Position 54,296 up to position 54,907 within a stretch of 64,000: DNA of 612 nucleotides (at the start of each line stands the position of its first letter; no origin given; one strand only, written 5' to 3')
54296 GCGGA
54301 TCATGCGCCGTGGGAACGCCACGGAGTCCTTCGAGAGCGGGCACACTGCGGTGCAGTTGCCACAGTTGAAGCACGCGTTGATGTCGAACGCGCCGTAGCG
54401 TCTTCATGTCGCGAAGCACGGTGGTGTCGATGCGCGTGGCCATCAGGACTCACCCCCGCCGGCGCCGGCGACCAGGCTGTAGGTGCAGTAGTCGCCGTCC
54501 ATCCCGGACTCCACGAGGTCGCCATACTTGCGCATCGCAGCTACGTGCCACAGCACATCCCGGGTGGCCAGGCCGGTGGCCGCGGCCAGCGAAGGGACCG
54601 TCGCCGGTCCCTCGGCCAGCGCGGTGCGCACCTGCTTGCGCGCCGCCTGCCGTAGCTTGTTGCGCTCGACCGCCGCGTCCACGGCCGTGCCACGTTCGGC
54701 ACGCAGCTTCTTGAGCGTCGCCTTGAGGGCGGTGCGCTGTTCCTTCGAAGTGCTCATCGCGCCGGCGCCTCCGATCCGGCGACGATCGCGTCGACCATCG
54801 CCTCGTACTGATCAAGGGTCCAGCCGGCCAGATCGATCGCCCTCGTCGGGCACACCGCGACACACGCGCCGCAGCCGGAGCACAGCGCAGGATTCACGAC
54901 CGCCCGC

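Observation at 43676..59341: Two convergent, paralogous ArsR-TusA-MvhD-HdrA-HdrA-wHTH-(HdrCB or QmoC-like)-DsrE modules: a Qmo/Hdr-type redox system wired to sulfur carriers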

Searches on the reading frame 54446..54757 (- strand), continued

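Call 40: search_protein_families(library=ncbifam, proteins=[L001:6188-6607:+, L001:6604-7971:+, L001:7968-10004:+, L001:10001-10315:+, L001:10315-11487:+, L001:17132-19864:-, L001:15348-17135:-, L001:14747-15061:-, L001:13773-14744:-, L001:5418-5831:+], max_evalue=0.001)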
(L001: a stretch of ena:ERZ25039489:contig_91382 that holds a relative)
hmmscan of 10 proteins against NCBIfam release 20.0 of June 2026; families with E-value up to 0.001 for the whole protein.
L001:6188-6607:+ (139 aa): 4 families
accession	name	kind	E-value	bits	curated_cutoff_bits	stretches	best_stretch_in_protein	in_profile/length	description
NF040770.1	hetero_SS_HdrA2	exception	1.4e-16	59.8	1100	1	11-130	648-768/777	CoB-CoM heterodisulfide reductase HdrA2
NF045873.1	F420_non_VhuD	exception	5.5e-13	49.2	215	1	13-128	4-120/132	F420-non-reducing hydrogenase iron-sulfur subunit VhuD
NF041891.1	hdrA_Methbact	equivalog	3.6e-08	32.1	1300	1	14-113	646-741/762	ferredoxin:CoB-CoM heterodisulfide reductase subunit HdrA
NF041778.1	hetero_SS_HdrA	equivalog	4.5e-06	24.8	1400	1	11-110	654-750/771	ferredoxin:CoB-CoM heterodisulfide reductase subunit HdrA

L001:6604-7971:+ (455 aa): 120 families (the best 25 are shown)
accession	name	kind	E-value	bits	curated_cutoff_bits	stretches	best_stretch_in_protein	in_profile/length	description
NF040770.1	hetero_SS_HdrA2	exception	2.5e-139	465.7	1100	1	7-429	140-566/777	CoB-CoM heterodisulfide reductase HdrA2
NF041778.1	hetero_SS_HdrA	equivalog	1.2e-102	344.2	1400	1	2-424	138-571/771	ferredoxin:CoB-CoM heterodisulfide reductase subunit HdrA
NF041891.1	hdrA_Methbact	equivalog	2.1e-97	327.1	1300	1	9-421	136-554/762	ferredoxin:CoB-CoM heterodisulfide reductase subunit HdrA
NF004537.0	PRK05888.1-3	equivalog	1.2e-11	44.5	163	1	107-204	68-163/204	NADH-quinone oxidoreductase subunit NuoI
TIGR01944.1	rnfB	subfamily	4.7e-11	42.6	68.7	2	144-173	103-132/190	RnfABCDGE type electron transport complex subunit B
TIGR01372.1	soxA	subfamily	1.5e-10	39.6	1164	1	8-50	170-212/996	sarcosine oxidase subunit alpha family protein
TIGR01971.1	NuoI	subfamily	2.4e-10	40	113.05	1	76-183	14-110/121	NADH-quinone oxidoreductase, chain I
NF003475.0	PRK05113.1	equivalog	2.5e-10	40.5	203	2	146-173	105-132/190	electron transport complex subunit RsxB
NF009410.0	PRK12771.1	subfamily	1.6e-09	36.9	516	1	8-45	140-177/566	NAD(P)-binding protein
NF009409.0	PRK12770.1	subfamily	3.3e-09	36.3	343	0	307-427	242-354/360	putative glutamate synthase subunit beta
NF006446.0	PRK08764.1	equivalog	3.2e-08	33.6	220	1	102-123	81-102/139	Rnf electron transport complex subunit RnfB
NF005560.0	PRK07233.1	equivalog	3.3e-08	32.8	252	1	9-46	3-40/435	hypothetical protein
NF045637.1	carotdesatCrtDProt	equivalog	3.4e-08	32.5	580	1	9-50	1-42/485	1-hydroxycarotenoid 3,4-desaturase CrtD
TIGR04018.1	Bthiol_YpdA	hypoth_equivalog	5.1e-08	32.1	339.9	0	337-415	228-304/316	YpdA family putative bacillithiol disulfide reductase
TIGR03048.1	PS_I_psaC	equivalog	6.6e-08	32.7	130.65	1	106-123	44-61/80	photosystem I iron-sulfur center protein PsaC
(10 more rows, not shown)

L001:7968-10004:+ (678 aa): 97 families (the best 25 are shown)
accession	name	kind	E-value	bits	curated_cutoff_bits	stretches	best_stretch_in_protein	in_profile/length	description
NF040770.1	hetero_SS_HdrA2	exception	1.2e-161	539.5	1100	2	322-672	311-643/777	CoB-CoM heterodisulfide reductase HdrA2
NF041778.1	hetero_SS_HdrA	equivalog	3.3e-113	379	1400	2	323-670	322-651/771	ferredoxin:CoB-CoM heterodisulfide reductase subunit HdrA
NF041891.1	hdrA_Methbact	equivalog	7.6e-110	368.3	1300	2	323-670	309-636/762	ferredoxin:CoB-CoM heterodisulfide reductase subunit HdrA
NF009410.0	PRK12771.1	subfamily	3.1e-11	42.6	516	1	160-206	129-175/566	NAD(P)-binding protein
NF005560.0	PRK07233.1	equivalog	1.4e-08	34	252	1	172-211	3-42/435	hypothetical protein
TIGR03997.1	mycofact_OYE_2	equivalog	1e-07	30.8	793.15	1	169-241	379-449/645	mycofactocin system FadH/OYE family oxidoreductase 2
TIGR03315.1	Se_ygfK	equivalog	1.5e-07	29.3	835.3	1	158-209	525-577/1012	putative selenate reductase subunit YgfK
NF045637.1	carotdesatCrtDProt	equivalog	1.8e-07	30.1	580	1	173-208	2-37/485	1-hydroxycarotenoid 3,4-desaturase CrtD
NF045663.1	diclust_near_Sec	equivalog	3.1e-07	28.9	530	1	157-246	94-178/759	pyridine nucleotide-disulfide oxidoreductase/dicluster-binding protein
TIGR03467.1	HpnE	equivalog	3.7e-07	29.8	283.05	1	173-209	2-38/430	hydroxysqualene dehydroxylase HpnE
TIGR02734.1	crtI_fam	subfamily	3.7e-07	29.2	238.1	1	172-211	1-40/504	phytoene desaturase family protein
NF002480.1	PRK01747.1-1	equivalog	4.7e-07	28.6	540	1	145-209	221-288/645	bifunctional tRNA (5-methylaminomethyl-2-thiouridine)(34)-methyltransferase MnmC2/FAD-dependent 5-carboxymethylaminomethyl-2-thiouridine(34)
NF045874.1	Vhu_polyferre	exception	6.5e-07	28.4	600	1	598-656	290-350/381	F420-non-reducing hydrogenase associated-polyferredoxin VhuB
TIGR01944.1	rnfB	subfamily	7.9e-07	28.8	68.7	1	580-662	93-170/190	RnfABCDGE type electron transport complex subunit B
NF045599.1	bili_reduct_long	exception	1.2e-06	27.1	750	1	168-245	380-455/641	bilirubin reductase, long form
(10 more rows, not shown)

L001:10001-10315:+ (104 aa): 1 family
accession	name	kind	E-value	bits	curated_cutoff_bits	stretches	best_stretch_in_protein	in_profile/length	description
NF033788.1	HTH_metalloreg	subfamily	5e-05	23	55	1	35-96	8-69/77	metalloregulator ArsR/SmtB family transcription factor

L001:10315-11487:+ (390 aa): 20 families
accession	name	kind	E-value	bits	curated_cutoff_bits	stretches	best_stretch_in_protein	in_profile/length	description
NF038018.1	qmoC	equivalog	2.9e-62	211.2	300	1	8-378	4-359/360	quinone-interacting membrane-bound oxidoreductase complex subunit QmoC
TIGR03290.1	CoB_CoM_SS_C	equivalog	1.2e-17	64.2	160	1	21-96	1-76/144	CoB--CoM heterodisulfide reductase subunit C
TIGR02484.1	CitB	equivalog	1.4e-15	57.3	246.6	1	21-377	13-352/372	tricarballylate utilization 4Fe-4S protein TcuB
NF011607.0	PRK15033.1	subfamily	7.6e-15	54.7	524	1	22-377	36-371/389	tricarballylate utilization 4Fe-4S protein TcuB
NF041890.1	hdrC_Methbact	equivalog_domain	9.6e-15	54.7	270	1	5-97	12-103/192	ferredoxin:CoB-CoM heterodisulfide reductase subunit HdrC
NF041779.1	hetero_SS_HdrC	equivalog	2.7e-13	49.8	350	1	7-96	16-104/198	ferredoxin:CoB-CoM heterodisulfide reductase subunit HdrC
NF008369.0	PRK11168.1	equivalog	6.4e-07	28.6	278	1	18-93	7-85/401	anaerobic glycerol-3-phosphate dehydrogenase subunit C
NF042909.1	FMH_DH_FwdF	exception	1.7e-05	24.1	375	1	19-82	254-310/336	tungsten-dependent formylmethanofuran dehydrogenase subunit FwdF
TIGR01945.1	rnfC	subfamily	2e-05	23.4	245.95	1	20-82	361-418/435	RnfABCDGE type electron transport complex subunit C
NF058577.1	FdxA_fam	equivalog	2.4e-05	24.4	65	0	19-36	33-50/52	4Fe-4S ferredoxin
TIGR03379.1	glycerol3P_GlpC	equivalog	7.5e-05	21.6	279.9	1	22-93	5-79/397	anaerobic glycerol-3-phosphate dehydrogenase subunit GlpC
NF009226.0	PRK12576.1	equivalog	7.9e-05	22.1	344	1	19-94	151-236/317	succinate dehydrogenase/fumarate reductase iron-sulfur subunit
NF040612.1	F420_dehyd_FpoI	exception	0.00011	22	180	1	13-82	33-98/135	F420H2 dehydrogenase subunit FpoI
TIGR02512.1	FeFe_hydrog_A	subfamily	0.00014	20.9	405.95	1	19-82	4-66/375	[FeFe] hydrogenase, group A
TIGR00384.1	dhsB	subfamily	0.00015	21.3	88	0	20-87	138-217/222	succinate dehydrogenase and fumarate reductase iron-sulfur protein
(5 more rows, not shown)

L001:17132-19864:- (910 aa): 143 families (the best 25 are shown)
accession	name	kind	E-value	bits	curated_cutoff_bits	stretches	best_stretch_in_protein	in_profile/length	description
NF009410.0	PRK12771.1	subfamily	7.6e-134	447.4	516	1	147-654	36-543/566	NAD(P)-binding protein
NF040770.1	hetero_SS_HdrA2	exception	2.3e-133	446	1100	2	618-901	283-566/777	CoB-CoM heterodisulfide reductase HdrA2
NF009454.0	PRK12814.1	equivalog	1.7e-106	357.1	916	1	158-631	101-580/657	putative NADPH-dependent glutamate synthase small subunit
NF041891.1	hdrA_Methbact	equivalog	2e-99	333.9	1300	2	619-896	281-557/762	ferredoxin:CoB-CoM heterodisulfide reductase subunit HdrA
NF010590.0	PRK13984.1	equivalog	1.7e-97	327.1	946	1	159-554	196-608/611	putative oxidoreductase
NF041778.1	hetero_SS_HdrA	equivalog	6e-95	318.7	1400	2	626-900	301-575/771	ferredoxin:CoB-CoM heterodisulfide reductase subunit HdrA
NF009414.0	PRK12778.1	equivalog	7.2e-86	289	1103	1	159-553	337-750/752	bifunctional dihydroorotate dehydrogenase B NAD binding subunit/NADPH-dependent glutamate synthase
TIGR03315.1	Se_ygfK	equivalog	3.9e-77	259.6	835.3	1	152-639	438-901/1012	putative selenate reductase subunit YgfK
TIGR01316.1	gltA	equivalog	1e-71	242.1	471.75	1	158-552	35-449/449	NADPH-dependent glutamate synthase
NF009409.0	PRK12770.1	subfamily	4e-64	216.9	343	1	244-555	12-353/360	putative glutamate synthase subunit beta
TIGR01317.1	GOGAT_sm_gam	subfamily_domain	5.3e-64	216.8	447.7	2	161-411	52-315/485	glutamate synthase small subunit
NF009413.0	PRK12775.1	equivalog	6.9e-58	196.3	1895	1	160-645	340-851/1006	putative trifunctional 2-polyprenylphenol hydroxylase/glutamate synthase subunit beta/ferritin domain-containing protein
TIGR01318.1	gltD_gamma_fam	subfamily_domain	3.3e-56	190.8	482.95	1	157-553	46-466/467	glutamate synthase, small subunit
NF009415.0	PRK12779.1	equivalog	1.1e-52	179.2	1519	1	164-547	213-621/944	putative bifunctional glutamate synthase subunit beta/2-polyprenylphenol hydroxylase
NF045663.1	diclust_near_Sec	equivalog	7.7e-52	176.4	530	2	159-345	18-201/759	pyridine nucleotide-disulfide oxidoreductase/dicluster-binding protein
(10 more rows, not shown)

L001:15348-17135:- (595 aa): 95 families (the best 25 are shown)
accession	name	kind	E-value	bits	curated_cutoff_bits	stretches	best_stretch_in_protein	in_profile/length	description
NF040770.1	hetero_SS_HdrA2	exception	2.3e-139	465.8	1100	2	22-252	1-231/777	CoB-CoM heterodisulfide reductase HdrA2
NF041778.1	hetero_SS_HdrA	equivalog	5.4e-113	378.3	1400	2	258-591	321-652/771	ferredoxin:CoB-CoM heterodisulfide reductase subunit HdrA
NF041891.1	hdrA_Methbact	equivalog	2.5e-101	340.2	1300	2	257-590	307-636/762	ferredoxin:CoB-CoM heterodisulfide reductase subunit HdrA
TIGR01944.1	rnfB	subfamily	4.9e-13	49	68.7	1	511-579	102-167/190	RnfABCDGE type electron transport complex subunit B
NF009410.0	PRK12771.1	subfamily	1.8e-11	43.3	516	2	119-203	100-180/566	NAD(P)-binding protein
NF003475.0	PRK05113.1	equivalog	2.5e-11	43.8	203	1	512-576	103-164/190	electron transport complex subunit RsxB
NF006446.0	PRK08764.1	equivalog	4.2e-10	39.7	220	1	490-575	52-136/139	Rnf electron transport complex subunit RnfB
NF005415.0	PRK06991.1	equivalog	4.8e-10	39.5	281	1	513-580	76-140/284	electron transport complex subunit RsxB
NF038196.1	ferrodoxin_EFR1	subfamily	5.7e-10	39.6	75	1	519-578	181-235/242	EFR1 family ferrodoxin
TIGR02700.1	flavo_MJ0208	hypoth_equivalog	7.5e-10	38.5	251.35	1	518-583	144-205/234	dihydromethanopterin reductase (acceptor)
TIGR02179.1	PorD_KorD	subfamily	3.2e-09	36.8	60.05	1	516-574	19-74/78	2-oxoacid:acceptor oxidoreductase, delta subunit, pyruvate/2-ketoisovalerate family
NF042909.1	FMH_DH_FwdF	exception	5.3e-09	35.6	375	1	505-581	209-286/336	tungsten-dependent formylmethanofuran dehydrogenase subunit FwdF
NF007204.0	PRK09625.1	equivalog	6.5e-09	35.9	125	1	517-577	54-111/133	pyruvate flavodoxin oxidoreductase subunit delta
NF045790.1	OxalOxreddelta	equivalog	1.8e-08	33.9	230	1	423-573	167-307/316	oxalate oxidoreductase subunit delta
NF006183.0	PRK08318.1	equivalog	6.2e-08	31.8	335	1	515-576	335-399/422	NAD-dependent dihydropyrimidine dehydrogenase subunit PreA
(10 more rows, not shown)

L001:14747-15061:- (104 aa): 45 families (the best 25 are shown)
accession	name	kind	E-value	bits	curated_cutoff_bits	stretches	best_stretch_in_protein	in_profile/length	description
TIGR03290.1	CoB_CoM_SS_C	equivalog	1.6e-14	54.1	160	1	22-97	2-78/144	CoB--CoM heterodisulfide reductase subunit C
NF041890.1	hdrC_Methbact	equivalog_domain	4.8e-09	36.1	270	1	17-95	24-102/192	ferredoxin:CoB-CoM heterodisulfide reductase subunit HdrC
TIGR01945.1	rnfC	subfamily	9.3e-09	34.3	245.95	1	16-95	357-432/435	RnfABCDGE type electron transport complex subunit C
NF041779.1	hetero_SS_HdrC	equivalog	1.4e-08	34.5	350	1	16-101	25-110/198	ferredoxin:CoB-CoM heterodisulfide reductase subunit HdrC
TIGR01971.1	NuoI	subfamily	5.3e-08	32.5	113.05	1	20-80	40-96/121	NADH-quinone oxidoreductase, chain I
NF038018.1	qmoC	equivalog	8.3e-08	32.1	300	1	11-97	7-94/360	quinone-interacting membrane-bound oxidoreductase complex subunit QmoC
TIGR00384.1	dhsB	subfamily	5.4e-07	29.3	88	1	58-91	189-222/222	succinate dehydrogenase and fumarate reductase iron-sulfur protein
NF042909.1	FMH_DH_FwdF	exception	7.5e-07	28.6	375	1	15-80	8-70/336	tungsten-dependent formylmethanofuran dehydrogenase subunit FwdF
NF008369.0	PRK11168.1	equivalog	8.4e-07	28.2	278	1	18-97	7-90/401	anaerobic glycerol-3-phosphate dehydrogenase subunit C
NF004616.0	PRK05950.1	subfamily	2.2e-06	27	228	1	60-97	199-236/238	succinate dehydrogenase iron-sulfur subunit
NF005503.0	PRK07118.1-2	equivalog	2.6e-06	26.9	252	1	19-86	164-233/292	RnfABCDGE type electron transport complex subunit B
NF058577.1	FdxA_fam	equivalog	4.8e-06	26.7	65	1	19-37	33-51/52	4Fe-4S ferredoxin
NF005505.0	PRK07118.1-4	equivalog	5.9e-06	26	378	1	17-81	166-232/265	Fe-S cluster domain-containing protein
NF040864.1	HgcB_ferredoxin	equivalog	6.9e-06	25.8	99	1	18-80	10-59/93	mercury methylation ferredoxin HgcB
NF008434.0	PRK11274.1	equivalog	1e-05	24.7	333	1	20-93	21-101/409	glycolate oxidase subunit GlcF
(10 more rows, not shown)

L001:13773-14744:- (323 aa): 4 families
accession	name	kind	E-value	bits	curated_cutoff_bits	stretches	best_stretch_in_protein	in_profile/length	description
NF004898.0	PRK06259.1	equivalog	2e-13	49.8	385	1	111-304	282-467/488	fumarate reductase (CoM/CoB) subunit TfrB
NF045663.1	diclust_near_Sec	equivalog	4.1e-12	45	530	1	141-309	468-627/759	pyridine nucleotide-disulfide oxidoreductase/dicluster-binding protein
NF045670.1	quin_L_LdhH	equivalog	5.1e-11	41.6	800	1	104-302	480-687/706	L-lactate dehydrogenase (quinone) large subunit LdhH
NF045796.1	DsrK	equivalog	7.8e-05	21.5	400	1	216-262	323-371/453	sulfate reduction electron transfer complex DsrMKJOP subunit DsrK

L001:5418-5831:+ (137 aa): 10 families
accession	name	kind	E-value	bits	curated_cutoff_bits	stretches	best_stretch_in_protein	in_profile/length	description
NF033788.1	HTH_metalloreg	subfamily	9.2e-24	83.1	55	1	27-97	2-73/77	metalloregulator ArsR/SmtB family transcription factor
NF045707.1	Dbac_1936_reg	equivalog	1e-12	47.9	115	1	24-99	5-80/99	ArsR/SmtB-type metalloregulator TsoR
NF007528.0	PRK10141.1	subfamily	5.1e-12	45.7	97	1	28-94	8-75/117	metalloregulator ArsR/SmtB family transcription factor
NF040642.1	sulf_sens_BigR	equivalog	6.9e-12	45.3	155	1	27-95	11-79/95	sulfite-sensing transcriptional repressor BigR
NF033789.1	repress_SdpR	subfamily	2.5e-10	40.1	100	1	31-94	3-66/79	autorepressor SdpR family transcription factor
NF047906.1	CdPbTransRegCmtR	equivalog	1.9e-09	37.3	150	1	27-101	12-86/104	Cd(II)/Pb(II)-sensing metalloregulatory transcriptional regulator CmtR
NF052532.1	TransRegPagRBaca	equivalog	5.8e-09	35.9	170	1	20-99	11-90/99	transcriptional repressor PagR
NF041413.1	ArsR_Rv2640c_fam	equivalog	9.8e-07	29.2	155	1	30-94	36-103/118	Rv2640c family ArsR-like transcriptional regulator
TIGR01884.1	cas_HTH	subfamily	0.00029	20.3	60.2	1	30-93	136-199/202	CRISPR-associated CARF protein Csa3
NF053602.1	Phr_regulator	exception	0.00068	19.3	320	1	28-83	4-59/191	heat shock transcription regulator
